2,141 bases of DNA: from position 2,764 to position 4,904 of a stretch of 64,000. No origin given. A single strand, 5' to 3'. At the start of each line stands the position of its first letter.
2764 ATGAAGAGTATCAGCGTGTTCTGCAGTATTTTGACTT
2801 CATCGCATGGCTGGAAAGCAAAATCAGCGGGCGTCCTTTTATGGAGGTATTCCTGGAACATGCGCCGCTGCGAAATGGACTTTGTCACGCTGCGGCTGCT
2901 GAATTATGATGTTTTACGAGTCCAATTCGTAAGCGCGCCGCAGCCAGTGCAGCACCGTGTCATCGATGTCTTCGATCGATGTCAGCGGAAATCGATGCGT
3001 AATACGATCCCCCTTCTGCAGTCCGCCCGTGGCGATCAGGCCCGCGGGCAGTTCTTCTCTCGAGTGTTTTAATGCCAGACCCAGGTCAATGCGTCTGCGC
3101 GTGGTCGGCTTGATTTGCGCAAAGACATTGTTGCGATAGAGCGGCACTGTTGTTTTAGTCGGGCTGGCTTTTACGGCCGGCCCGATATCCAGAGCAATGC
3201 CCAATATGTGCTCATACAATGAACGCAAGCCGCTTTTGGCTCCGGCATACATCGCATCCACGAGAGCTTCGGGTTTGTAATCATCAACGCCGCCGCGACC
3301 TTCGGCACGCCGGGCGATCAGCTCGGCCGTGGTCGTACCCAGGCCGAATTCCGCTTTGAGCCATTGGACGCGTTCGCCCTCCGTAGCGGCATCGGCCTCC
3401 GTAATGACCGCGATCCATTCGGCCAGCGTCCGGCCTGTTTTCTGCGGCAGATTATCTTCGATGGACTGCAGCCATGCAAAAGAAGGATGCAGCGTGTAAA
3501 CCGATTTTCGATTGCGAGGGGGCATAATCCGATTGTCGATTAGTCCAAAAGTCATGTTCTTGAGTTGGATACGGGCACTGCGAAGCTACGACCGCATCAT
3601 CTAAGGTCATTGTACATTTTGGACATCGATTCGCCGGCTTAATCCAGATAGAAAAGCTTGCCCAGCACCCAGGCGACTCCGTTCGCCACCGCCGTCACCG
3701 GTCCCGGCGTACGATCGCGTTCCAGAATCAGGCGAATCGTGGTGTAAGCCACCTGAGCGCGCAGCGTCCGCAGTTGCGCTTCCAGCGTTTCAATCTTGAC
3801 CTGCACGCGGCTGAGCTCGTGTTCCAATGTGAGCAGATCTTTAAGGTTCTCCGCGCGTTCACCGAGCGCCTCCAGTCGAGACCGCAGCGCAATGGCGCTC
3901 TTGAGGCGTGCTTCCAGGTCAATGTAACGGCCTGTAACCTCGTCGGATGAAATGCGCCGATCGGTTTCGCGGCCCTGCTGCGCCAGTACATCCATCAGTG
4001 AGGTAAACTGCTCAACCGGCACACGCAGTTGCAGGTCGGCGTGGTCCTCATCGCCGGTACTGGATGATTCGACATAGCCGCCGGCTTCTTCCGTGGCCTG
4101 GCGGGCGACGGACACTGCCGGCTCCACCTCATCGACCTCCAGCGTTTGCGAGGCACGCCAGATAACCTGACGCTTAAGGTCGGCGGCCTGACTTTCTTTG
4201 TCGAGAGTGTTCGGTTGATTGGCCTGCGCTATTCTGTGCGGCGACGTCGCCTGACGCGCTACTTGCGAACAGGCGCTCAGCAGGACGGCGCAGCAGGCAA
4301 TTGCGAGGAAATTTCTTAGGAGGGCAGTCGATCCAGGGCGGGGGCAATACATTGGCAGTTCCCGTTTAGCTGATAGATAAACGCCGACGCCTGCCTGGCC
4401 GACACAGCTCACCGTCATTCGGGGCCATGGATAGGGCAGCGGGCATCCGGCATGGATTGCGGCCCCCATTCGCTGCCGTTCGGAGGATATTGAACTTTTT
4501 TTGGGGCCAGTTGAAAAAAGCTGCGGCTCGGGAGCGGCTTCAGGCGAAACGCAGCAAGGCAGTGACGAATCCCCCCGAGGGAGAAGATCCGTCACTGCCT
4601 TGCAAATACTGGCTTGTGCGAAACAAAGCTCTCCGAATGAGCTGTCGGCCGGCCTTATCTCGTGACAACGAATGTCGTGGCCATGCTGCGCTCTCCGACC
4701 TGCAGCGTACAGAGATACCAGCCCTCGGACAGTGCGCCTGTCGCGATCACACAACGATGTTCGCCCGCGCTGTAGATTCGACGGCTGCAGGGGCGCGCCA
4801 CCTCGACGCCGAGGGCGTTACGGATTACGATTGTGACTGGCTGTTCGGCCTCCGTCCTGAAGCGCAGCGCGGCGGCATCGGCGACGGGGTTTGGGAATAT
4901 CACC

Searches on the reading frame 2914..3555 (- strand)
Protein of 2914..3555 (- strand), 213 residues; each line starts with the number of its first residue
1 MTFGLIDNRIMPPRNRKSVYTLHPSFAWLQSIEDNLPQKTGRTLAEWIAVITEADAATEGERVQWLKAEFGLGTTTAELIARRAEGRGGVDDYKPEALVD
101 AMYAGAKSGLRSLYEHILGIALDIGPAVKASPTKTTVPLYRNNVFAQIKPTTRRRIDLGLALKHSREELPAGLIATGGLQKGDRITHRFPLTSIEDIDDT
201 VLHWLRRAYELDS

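Call 76: search_protein_families(library=pfam, proteins=[window:2914-3555:-], max_evalue=0.0001)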
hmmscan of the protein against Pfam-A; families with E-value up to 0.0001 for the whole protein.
window:2914-3555:- (213 aa): 2 families
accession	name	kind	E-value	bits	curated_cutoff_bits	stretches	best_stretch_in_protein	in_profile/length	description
PF18899.5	DUF5655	-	2.3e-20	73.1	24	1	99-211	1-108/109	Domain of unknown function (DUF5655)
PF14117.11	DUF4287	-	8.2e-14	51.8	27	1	29-83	2-57/60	Domain of unknown function (DUF4287)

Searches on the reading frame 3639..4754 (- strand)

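Call 76: search_protein_families(library=pfam, proteins=[window:3639-4754:-], max_evalue=0.0001)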
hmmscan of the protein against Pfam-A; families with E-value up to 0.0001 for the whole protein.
window:3639-4754:- (371 aa): 1 family
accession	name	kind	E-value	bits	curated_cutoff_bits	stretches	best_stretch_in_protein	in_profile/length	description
PF14257.11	DUF4349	-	8e-44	150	27.7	1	195-353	1-163/213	Domain of unknown function (DUF4349)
